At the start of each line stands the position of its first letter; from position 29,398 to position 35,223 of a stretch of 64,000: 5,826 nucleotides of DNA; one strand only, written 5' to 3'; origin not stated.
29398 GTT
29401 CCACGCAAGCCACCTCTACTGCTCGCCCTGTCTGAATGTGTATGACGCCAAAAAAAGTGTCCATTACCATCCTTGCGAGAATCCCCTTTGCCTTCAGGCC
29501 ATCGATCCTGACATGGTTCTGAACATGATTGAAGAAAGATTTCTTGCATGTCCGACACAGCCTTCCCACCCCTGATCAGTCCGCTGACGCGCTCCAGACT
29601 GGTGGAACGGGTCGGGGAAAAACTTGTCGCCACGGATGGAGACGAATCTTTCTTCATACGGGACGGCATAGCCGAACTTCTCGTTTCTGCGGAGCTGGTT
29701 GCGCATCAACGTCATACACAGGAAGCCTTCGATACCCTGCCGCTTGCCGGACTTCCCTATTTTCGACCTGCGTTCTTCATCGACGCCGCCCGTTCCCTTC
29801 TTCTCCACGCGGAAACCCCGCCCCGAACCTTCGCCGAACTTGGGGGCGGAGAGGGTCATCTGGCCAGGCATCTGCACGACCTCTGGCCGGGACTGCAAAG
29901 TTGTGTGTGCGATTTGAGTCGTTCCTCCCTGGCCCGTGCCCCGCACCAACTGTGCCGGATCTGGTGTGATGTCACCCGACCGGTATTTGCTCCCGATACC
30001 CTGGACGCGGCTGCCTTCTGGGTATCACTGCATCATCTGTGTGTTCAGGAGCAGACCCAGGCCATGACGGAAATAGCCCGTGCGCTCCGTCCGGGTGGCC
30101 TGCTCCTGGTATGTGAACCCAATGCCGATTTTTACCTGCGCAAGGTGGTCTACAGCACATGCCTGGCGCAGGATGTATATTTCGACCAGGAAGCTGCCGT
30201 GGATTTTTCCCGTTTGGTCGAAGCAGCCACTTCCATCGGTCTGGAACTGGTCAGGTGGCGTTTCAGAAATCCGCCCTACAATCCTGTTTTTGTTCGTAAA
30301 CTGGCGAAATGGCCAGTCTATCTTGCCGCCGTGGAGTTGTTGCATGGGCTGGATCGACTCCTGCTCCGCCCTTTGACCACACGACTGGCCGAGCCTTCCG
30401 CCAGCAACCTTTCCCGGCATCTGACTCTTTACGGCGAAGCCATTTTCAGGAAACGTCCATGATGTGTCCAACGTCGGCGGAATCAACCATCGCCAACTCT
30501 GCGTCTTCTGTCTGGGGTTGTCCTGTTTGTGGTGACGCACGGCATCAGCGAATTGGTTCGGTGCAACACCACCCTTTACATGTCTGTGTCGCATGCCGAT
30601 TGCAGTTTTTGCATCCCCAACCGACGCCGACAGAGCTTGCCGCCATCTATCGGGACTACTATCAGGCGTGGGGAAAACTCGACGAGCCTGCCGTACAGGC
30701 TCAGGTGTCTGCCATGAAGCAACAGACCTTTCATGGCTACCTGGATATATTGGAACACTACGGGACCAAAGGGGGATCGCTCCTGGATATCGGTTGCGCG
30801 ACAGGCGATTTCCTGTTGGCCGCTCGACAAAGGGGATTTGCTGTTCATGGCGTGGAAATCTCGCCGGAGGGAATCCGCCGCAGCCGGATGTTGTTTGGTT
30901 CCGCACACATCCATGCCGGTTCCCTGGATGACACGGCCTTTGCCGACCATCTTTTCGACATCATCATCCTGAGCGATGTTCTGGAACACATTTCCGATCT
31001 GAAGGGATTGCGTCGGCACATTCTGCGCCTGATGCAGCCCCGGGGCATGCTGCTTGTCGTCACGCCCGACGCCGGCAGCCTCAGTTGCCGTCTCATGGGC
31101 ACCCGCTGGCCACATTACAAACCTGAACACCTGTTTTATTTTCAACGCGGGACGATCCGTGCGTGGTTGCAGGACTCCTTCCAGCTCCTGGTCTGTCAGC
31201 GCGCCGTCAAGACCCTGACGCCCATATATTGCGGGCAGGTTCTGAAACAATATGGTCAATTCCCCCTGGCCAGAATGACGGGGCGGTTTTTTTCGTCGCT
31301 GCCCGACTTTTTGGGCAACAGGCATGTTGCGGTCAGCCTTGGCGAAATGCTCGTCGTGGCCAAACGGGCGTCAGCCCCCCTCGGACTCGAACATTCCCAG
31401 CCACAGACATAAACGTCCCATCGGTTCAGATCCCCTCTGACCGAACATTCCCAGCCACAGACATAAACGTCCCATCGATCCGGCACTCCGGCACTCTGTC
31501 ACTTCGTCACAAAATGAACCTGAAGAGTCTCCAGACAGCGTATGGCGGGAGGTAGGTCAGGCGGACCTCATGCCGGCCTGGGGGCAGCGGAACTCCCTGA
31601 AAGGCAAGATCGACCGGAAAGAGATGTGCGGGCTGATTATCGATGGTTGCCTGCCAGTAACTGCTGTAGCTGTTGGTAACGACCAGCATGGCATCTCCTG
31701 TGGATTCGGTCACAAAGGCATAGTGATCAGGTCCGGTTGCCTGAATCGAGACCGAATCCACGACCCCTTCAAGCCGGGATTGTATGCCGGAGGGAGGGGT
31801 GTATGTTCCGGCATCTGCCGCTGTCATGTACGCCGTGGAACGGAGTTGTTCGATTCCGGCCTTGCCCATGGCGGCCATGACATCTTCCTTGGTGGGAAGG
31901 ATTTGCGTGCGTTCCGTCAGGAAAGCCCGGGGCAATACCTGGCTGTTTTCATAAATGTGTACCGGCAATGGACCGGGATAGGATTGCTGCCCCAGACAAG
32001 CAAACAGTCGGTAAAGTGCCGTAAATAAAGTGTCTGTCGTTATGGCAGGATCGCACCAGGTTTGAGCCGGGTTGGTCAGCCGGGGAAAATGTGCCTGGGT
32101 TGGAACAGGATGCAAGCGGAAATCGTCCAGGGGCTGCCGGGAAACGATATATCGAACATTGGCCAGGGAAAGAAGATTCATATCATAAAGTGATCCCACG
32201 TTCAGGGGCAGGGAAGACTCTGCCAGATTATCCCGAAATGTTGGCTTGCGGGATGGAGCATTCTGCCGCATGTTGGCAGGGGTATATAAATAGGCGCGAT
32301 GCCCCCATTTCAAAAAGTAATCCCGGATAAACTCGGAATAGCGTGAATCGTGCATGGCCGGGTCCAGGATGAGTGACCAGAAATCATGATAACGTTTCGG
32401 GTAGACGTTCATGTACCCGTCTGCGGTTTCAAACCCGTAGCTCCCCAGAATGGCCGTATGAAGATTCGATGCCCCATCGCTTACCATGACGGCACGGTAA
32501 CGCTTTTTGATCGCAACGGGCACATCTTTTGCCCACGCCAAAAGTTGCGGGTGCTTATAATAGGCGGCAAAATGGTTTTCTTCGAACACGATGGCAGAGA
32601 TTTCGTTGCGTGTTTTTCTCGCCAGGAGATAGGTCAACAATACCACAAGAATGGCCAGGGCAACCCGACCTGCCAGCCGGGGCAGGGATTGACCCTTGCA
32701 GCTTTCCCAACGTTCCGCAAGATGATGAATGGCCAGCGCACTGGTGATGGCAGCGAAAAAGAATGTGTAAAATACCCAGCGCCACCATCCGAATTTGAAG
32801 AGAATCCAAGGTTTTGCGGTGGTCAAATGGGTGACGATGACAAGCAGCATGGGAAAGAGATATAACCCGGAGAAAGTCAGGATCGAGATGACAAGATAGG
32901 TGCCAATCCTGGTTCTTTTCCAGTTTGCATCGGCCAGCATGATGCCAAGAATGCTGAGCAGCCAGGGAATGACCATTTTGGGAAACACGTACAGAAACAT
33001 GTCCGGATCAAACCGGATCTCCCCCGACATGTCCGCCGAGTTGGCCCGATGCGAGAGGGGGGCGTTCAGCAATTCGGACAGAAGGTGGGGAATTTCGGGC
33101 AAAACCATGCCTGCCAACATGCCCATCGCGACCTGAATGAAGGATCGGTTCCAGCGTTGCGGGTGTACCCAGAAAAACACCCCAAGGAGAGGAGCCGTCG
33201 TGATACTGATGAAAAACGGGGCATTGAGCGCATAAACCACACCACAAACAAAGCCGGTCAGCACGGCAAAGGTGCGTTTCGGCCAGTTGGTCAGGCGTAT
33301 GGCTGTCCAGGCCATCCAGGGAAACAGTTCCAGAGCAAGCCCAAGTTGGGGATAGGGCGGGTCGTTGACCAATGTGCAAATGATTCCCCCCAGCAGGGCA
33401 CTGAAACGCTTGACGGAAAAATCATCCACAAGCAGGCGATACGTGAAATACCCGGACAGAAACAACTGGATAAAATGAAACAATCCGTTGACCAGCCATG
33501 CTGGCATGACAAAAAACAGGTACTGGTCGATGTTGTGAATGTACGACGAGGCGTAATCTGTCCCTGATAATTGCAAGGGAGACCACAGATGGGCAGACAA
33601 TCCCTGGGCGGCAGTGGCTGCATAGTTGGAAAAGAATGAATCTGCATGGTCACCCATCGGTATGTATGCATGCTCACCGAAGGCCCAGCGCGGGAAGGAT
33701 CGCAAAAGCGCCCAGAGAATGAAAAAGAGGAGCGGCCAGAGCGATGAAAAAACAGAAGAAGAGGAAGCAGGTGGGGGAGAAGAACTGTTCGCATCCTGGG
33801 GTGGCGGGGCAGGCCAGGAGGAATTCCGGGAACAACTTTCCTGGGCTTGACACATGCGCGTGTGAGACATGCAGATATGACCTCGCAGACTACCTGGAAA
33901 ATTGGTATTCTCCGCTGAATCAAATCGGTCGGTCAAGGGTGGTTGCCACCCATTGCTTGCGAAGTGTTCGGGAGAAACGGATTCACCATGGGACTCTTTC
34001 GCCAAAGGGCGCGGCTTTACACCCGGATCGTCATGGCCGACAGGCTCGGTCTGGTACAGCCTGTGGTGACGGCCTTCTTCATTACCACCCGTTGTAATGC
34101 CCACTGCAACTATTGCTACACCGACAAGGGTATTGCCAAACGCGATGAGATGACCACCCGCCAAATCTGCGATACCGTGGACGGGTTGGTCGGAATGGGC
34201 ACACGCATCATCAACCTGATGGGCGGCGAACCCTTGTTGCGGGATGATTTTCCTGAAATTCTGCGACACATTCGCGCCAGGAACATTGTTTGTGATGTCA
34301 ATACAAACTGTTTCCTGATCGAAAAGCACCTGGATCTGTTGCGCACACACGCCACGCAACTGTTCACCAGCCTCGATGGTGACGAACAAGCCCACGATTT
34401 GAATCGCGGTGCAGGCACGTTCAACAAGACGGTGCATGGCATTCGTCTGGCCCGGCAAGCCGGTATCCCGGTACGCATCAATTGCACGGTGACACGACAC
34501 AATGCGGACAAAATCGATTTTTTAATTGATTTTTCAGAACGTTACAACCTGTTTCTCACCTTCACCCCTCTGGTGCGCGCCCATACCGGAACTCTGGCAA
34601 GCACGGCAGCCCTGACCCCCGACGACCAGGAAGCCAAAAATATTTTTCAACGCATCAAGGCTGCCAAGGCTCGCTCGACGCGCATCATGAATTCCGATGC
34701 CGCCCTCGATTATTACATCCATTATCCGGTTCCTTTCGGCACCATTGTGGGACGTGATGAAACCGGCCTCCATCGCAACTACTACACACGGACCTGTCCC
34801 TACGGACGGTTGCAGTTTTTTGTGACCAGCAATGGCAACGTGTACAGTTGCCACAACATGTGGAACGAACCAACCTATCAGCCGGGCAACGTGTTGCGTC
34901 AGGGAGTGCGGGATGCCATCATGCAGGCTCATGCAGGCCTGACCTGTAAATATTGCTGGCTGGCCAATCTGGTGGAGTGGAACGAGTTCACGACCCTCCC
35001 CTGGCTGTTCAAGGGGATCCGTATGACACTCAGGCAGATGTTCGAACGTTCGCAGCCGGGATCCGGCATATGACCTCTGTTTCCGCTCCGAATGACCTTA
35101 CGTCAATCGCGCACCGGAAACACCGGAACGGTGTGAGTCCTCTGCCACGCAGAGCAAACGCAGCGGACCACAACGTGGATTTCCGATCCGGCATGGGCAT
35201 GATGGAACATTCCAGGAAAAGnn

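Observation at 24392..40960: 16.6-kb island: six radical-SAM enzymes, two glycosyltransferases (GT9, YfhO-like), two methyltransferases, an SDR fusion and a PurH paralogue; no characterised pathway recognised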

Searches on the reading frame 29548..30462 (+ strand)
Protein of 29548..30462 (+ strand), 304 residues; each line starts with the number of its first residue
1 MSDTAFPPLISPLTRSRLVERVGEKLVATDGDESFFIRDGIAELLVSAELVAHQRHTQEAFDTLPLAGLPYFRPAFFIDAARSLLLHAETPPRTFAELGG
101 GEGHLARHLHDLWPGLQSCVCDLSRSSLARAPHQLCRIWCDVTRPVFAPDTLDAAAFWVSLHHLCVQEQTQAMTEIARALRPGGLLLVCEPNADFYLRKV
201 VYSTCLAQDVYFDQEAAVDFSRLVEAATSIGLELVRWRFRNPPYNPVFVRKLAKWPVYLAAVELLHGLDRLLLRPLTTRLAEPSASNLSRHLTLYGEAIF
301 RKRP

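Call 3: search_protein_families(library=pfam, proteins=[window:29548-30462:+], max_evalue=0.01)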
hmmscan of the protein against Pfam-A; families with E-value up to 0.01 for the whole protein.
window:29548-30462:+ (304 aa): 5 families
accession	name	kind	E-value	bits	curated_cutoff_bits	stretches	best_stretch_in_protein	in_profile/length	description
PF08241.18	Methyltransf_11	-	9e-10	39.5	21.2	1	97-187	2-94/95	Methyltransferase domain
PF13649.12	Methyltransf_25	-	2e-09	38.5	27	1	97-184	3-97/97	Methyltransferase domain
PF08242.18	Methyltransf_12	-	6e-09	37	30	1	97-186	2-98/98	Methyltransferase domain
PF13489.12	Methyltransf_23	-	3.8e-08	33.7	27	1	86-199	17-127/164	Methyltransferase domain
PF00891.24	Methyltransf_2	-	0.0033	17.2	22.3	1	93-190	64-166/210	O-methyltransferase domain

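Call 5: search_protein_families(library=ncbifam, proteins=[window:29548-30462:+], max_evalue=0.001)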
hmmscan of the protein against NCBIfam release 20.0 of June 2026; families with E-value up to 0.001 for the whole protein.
window:29548-30462:+ (304 aa): 5 families
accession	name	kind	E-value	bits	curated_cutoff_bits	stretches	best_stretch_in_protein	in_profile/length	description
NF000488.1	chrB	exception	4.7e-07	29.5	620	1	38-208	37-200/280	23S rRNA (guanine(748)-N(1))-methyltransferase ChrB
NF045667.1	MTase_DVU1556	equivalog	8.7e-07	28.6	155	1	91-237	22-165/213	DVU_1556 family methyltransferase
NF001241.0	PRK00216.1-2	equivalog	3.2e-06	26.9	327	1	115-203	73-163/231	demethylmenaquinone methyltransferase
NF000133.1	Erm32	exception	0.00012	21.7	550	1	92-197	90-190/280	23S rRNA (guanine(748)-N(1))-methyltransferase Erm(32)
TIGR02072.1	BioC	equivalog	0.0004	20.3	184.95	1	89-188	32-132/244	malonyl-ACP O-methyltransferase BioC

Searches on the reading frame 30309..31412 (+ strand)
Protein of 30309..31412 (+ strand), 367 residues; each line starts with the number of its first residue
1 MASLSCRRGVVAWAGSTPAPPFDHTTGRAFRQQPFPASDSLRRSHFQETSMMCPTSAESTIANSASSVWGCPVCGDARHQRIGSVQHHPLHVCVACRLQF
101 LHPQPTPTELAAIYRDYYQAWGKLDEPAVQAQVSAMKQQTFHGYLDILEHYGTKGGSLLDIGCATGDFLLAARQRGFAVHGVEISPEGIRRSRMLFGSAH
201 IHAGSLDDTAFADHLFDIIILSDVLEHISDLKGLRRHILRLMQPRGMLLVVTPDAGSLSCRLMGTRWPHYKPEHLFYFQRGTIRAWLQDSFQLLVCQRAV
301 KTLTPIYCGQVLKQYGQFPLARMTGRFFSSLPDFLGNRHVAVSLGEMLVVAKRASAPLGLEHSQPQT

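Call 3: search_protein_families(library=pfam, proteins=[window:30309-31412:+], max_evalue=0.01)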
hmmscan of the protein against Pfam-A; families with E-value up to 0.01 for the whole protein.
window:30309-31412:+ (367 aa): 8 families
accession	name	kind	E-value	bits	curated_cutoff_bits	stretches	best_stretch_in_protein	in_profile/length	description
PF13489.12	Methyltransf_23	-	1.5e-24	87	27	1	147-289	12-156/164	Methyltransferase domain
PF08241.18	Methyltransf_11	-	7e-16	59.1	21.2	1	159-249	1-94/95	Methyltransferase domain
PF13847.12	Methyltransf_31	-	2.4e-13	50.4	27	1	154-254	3-113/145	Methyltransferase domain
PF13649.12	Methyltransf_25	-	2.6e-12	47.7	27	1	159-246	2-97/97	Methyltransferase domain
PF08242.18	Methyltransf_12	-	4.5e-12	47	30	1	159-248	1-98/98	Methyltransferase domain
PF05401.17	NodS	-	1.5e-06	28.6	24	1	132-248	22-142/201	Nodulation protein S (NodS)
PF07021.18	MetW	-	2.3e-06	27.8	21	1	153-262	12-119/193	Methionine biosynthesis protein MetW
PF01728.25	FtsJ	-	0.0024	18.2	24.1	1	145-192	10-60/181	FtsJ-like methyltransferase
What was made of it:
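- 30459..31412 (+): F: class-I SAM methyltransferase with an N-terminal CPVCG motif. Methyltransf_23 87 bits (call 3).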

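Call 5: search_protein_families(library=ncbifam, proteins=[window:30309-31412:+], max_evalue=0.001)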
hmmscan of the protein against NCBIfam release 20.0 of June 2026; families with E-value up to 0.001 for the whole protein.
window:30309-31412:+ (367 aa): 13 families
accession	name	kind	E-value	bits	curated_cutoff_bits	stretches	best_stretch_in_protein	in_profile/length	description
TIGR01983.1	UbiG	equivalog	3.4e-10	39.6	102.95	1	142-252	49-153/228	bifunctional 2-polyprenyl-6-hydroxyphenol methylase/3-demethylubiquinol 3-O-methyltransferase UbiG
NF043040.1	corrin_prot_MT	hypoth_equivalog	2.8e-08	33.4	180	1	145-251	32-148/216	corrinoid protein-associated methyltransferase CpaM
TIGR02072.1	BioC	equivalog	5e-08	33.1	184.95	1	135-303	14-183/244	malonyl-ACP O-methyltransferase BioC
NF041536.1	ArsM_DUF2284_UU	exception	6.8e-08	31.3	575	1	154-251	76-181/459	arsenite methyltransferase/DUF2284 domain selenoprotein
NF041537.1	ArsM_AhpD_UU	exception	1.4e-07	30.6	510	1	153-251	75-181/345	arsenite methyltransferase/AhpD domain selenoprotein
NF045667.1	MTase_DVU1556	equivalog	5.5e-07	29.2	155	1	153-250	21-119/213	DVU_1556 family methyltransferase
TIGR02081.1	metW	equivalog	6.6e-07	29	189.5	1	154-243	13-103/194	methionine biosynthesis protein MetW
TIGR02021.1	BchM-ChlM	equivalog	2.1e-06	27.3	158.9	1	128-243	28-148/218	magnesium protoporphyrin IX methyltransferase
NF007610.0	PRK10258.1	equivalog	3.7e-06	26.5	342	1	135-258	25-146/251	malonyl-ACP O-methyltransferase BioC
NF041650.1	nod_mtase_NodS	equivalog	7.1e-06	25.9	300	1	157-261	41-148/190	nodulation methyltransferase NodS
NF047649.1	MTase_UXPK_star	exception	0.00019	20.6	460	1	155-250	78-181/283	methyltransferase/UXPK-star double selenoprotein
NF008686.0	PRK11705.1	equivalog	0.00065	18.8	400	1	154-252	167-267/383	cyclopropane fatty acyl phospholipid synthase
TIGR04345.1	ovoA_Cterm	equivalog_domain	0.00067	19.2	170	0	215-295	134-214/242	putative 4-mercaptohistidine N1-methyltransferase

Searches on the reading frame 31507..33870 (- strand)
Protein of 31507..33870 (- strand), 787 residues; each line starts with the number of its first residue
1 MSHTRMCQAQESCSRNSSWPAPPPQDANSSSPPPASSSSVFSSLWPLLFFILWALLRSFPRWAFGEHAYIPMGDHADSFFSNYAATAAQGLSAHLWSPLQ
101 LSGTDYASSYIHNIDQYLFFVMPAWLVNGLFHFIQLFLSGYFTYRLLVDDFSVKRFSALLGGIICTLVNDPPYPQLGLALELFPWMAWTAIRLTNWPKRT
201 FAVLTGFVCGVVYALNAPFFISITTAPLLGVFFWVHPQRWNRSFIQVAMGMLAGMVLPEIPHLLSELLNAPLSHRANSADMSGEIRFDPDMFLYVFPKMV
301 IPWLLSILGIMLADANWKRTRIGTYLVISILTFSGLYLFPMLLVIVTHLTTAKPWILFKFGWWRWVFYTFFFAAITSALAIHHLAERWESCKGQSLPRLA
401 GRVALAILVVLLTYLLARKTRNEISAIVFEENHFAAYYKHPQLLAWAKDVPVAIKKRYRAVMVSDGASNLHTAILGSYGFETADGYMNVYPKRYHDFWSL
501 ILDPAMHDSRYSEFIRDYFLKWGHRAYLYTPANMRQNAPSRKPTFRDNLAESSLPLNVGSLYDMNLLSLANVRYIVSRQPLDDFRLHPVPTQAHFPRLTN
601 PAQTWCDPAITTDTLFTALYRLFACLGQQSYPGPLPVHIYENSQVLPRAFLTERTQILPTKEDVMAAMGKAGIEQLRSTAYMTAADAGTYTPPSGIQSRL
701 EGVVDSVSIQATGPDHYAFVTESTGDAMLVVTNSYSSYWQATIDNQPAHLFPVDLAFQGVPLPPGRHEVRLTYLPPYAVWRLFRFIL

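Call 84: search_protein_families(library=pfam, proteins=[window:31507-33870:-], max_evalue=1)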
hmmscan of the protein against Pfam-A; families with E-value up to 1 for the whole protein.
window:31507-33870:- (787 aa): 4 families
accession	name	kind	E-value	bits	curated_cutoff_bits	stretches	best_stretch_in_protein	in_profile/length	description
PF19510.5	DUF6044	-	3.2e-21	75.8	27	1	41-582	5-536/564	Protein of unknown function (DUF6044)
PF09586.16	YfhO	-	3.9e-08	32.6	28.5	1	720-778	770-828/835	Bacterial membrane protein YfhO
PF18422.6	TNFR_16_TM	-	0.015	15.9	25.6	0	218-241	8-31/38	Tumor necrosis factor receptor member 16 trans-membrane domain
PF19613.4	DUF6118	-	0.33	10.8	27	0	696-729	78-110/245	Family of unknown function (DUF6118)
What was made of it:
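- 31507..33870 (-): G: DUF6044/YfhO-like polytopic membrane protein (GT-C-like). Lineage-specific, not part of the conserved cassette. PF19510 75.8 bits and the PF09586 C-terminus 32.6 bits (call 84).
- Checked: G, minus strand, 31507-33870 (787 aa): DUF6044 at 75.8 bits plus the YfhO C-terminus at 32.6 bits (call 84).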

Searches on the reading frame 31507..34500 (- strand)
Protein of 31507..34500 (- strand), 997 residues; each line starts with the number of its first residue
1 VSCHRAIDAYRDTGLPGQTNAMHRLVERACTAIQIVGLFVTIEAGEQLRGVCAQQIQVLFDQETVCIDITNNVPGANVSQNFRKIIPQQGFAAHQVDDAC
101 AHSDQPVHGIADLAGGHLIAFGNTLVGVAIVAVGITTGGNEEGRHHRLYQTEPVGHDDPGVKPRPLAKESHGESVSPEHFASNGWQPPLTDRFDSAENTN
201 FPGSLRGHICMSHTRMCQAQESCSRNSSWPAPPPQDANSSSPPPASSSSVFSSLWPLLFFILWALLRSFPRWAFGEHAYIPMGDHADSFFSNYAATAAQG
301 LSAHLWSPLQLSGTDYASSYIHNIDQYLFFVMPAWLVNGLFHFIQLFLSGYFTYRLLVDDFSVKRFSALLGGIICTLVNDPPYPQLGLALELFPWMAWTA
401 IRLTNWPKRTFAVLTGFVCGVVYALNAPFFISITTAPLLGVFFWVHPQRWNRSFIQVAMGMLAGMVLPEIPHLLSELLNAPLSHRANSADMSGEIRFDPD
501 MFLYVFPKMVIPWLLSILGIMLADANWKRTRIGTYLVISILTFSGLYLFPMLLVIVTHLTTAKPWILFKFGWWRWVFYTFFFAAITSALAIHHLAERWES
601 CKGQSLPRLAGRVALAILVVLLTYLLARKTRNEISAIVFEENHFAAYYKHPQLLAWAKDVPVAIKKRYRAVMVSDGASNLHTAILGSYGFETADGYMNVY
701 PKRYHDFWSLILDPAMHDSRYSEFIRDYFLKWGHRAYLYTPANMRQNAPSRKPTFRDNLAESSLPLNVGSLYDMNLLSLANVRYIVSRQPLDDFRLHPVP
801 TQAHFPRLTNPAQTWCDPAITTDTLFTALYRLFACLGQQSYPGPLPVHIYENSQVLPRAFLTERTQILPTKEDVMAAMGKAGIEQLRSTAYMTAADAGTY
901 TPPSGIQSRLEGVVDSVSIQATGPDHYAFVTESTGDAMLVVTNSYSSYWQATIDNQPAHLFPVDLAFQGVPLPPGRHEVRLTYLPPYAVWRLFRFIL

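Call 3: search_protein_families(library=pfam, proteins=[window:31507-34500:-], max_evalue=0.01)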
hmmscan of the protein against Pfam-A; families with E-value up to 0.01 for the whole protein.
window:31507-34500:- (997 aa): 2 families
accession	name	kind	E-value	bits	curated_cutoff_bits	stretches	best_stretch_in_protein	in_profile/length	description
PF19510.5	DUF6044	-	5.7e-21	75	27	1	251-792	5-536/564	Protein of unknown function (DUF6044)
PF09586.16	YfhO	-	4.7e-08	32.3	28.5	1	930-988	770-828/835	Bacterial membrane protein YfhO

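Call 5: search_protein_families(library=ncbifam, proteins=[window:31507-34500:-], max_evalue=0.001)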
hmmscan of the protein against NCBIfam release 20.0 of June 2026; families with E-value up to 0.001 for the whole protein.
window:31507-34500:- (997 aa): 0 families

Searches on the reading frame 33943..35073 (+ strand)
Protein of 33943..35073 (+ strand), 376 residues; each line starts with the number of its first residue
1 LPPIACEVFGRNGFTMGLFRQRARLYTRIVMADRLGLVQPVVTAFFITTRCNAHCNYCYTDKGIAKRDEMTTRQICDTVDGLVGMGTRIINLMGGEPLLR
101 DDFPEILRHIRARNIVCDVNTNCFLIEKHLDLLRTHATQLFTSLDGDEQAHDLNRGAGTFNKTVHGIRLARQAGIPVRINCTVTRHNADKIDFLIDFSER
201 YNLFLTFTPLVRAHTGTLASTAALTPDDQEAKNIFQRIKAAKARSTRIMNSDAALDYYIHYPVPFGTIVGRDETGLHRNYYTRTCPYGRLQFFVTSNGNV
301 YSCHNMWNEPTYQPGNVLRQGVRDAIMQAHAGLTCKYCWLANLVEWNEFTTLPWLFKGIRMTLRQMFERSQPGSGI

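Call 4: search_protein_families(library=pfam, proteins=[window:33943-35073:+], max_evalue=0.01)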
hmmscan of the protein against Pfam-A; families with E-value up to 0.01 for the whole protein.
window:33943-35073:+ (376 aa): 3 families
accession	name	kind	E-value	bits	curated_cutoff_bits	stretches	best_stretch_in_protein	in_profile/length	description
PF04055.27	Radical_SAM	-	1.8e-22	80.7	29.5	1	47-189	3-157/166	Radical SAM superfamily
PF13353.11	Fer4_12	-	0.00015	22.5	22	1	47-115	11-82/137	4Fe-4S single cluster domain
PF13186.11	SPASM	-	0.00015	22.4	21.5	1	285-326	1-43/67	Iron-sulfur cluster-binding domain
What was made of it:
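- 33988..35073 (+): H: radical-SAM/SPASM enzyme (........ at residue 36). PF04055 80.7 bits and PF13186 22.4 bits (call 4).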

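Call 6: search_protein_families(library=ncbifam, proteins=[window:33943-35073:+], max_evalue=0.001)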
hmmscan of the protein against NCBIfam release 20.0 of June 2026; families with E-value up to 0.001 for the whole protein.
window:33943-35073:+ (376 aa): 69 families (the best 25 are shown)
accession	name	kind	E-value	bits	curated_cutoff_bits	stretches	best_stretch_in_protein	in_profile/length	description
NF045574.1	sacti_mat_StsB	exception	5.1e-28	98.1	625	1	45-199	100-257/466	StsB family radical SAM/SPASM domain sactipeptide maturase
TIGR03962.1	mycofact_rSAM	equivalog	1.7e-27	96.5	265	1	34-326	5-281/339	mycofactocin radical SAM maturase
TIGR04545.1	rSAM_ahbD_hemeb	equivalog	3.1e-25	89.3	500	1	44-305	3-269/339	heme b synthase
NF050035.1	rSAM_WgK_link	exception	4.7e-25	88.3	650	1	39-321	7-305/367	radical SAM/SPASM peptide maturase WgkB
TIGR04546.1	rSAM_ahbC_deAc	equivalog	1e-24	87.1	650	1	40-219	39-222/390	12,18-didecarboxysiroheme deacetylase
TIGR02666.1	moaA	equivalog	1e-24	87.1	284.05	1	47-303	16-277/336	GTP 3',8-cyclase MoaA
TIGR03961.1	rSAM_PTO1314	hypoth_equivalog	2.6e-24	86.1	306.05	1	40-256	22-231/332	PTO1314 family radical SAM protein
TIGR04055.1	rSAM_NirJ2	equivalog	7.6e-24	84.8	500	1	46-200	5-163/326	putative heme d1 biosynthesis radical SAM protein NirJ2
TIGR04051.1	rSAM_NirJ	equivalog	1.9e-23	83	515.45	1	40-199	2-164/354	heme d1 biosynthesis radical SAM protein NirJ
TIGR04054.1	rSAM_NirJ1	equivalog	1.9e-22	79.5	650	1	40-213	36-213/387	putative heme d1 biosynthesis radical SAM protein NirJ1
NF001199.0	PRK00164.2-1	equivalog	4.3e-22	78.6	231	1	47-213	18-190/308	GTP 3',8-cyclase MoaA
TIGR02668.1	moaA_archaeal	equivalog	1.1e-21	77.2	325.25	1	46-237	15-212/303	GTP 3',8-cyclase MoaA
TIGR04347.1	pseudo_SAM_Halo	equivalog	6.5e-21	75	525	1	39-199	37-200/390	TIGR04347 family pseudo-SAM/SPASM protein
TIGR04053.2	TIGR04053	equivalog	8.6e-21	74.6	395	1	39-231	6-205/366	TIGR04053 family radical SAM/SPASM domain-containing protein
TIGR04340.1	rSAM_ACGX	hypoth_equivalog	1.7e-20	73.5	400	1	45-326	7-290/341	radical SAM/SPASM domain protein, ACGX system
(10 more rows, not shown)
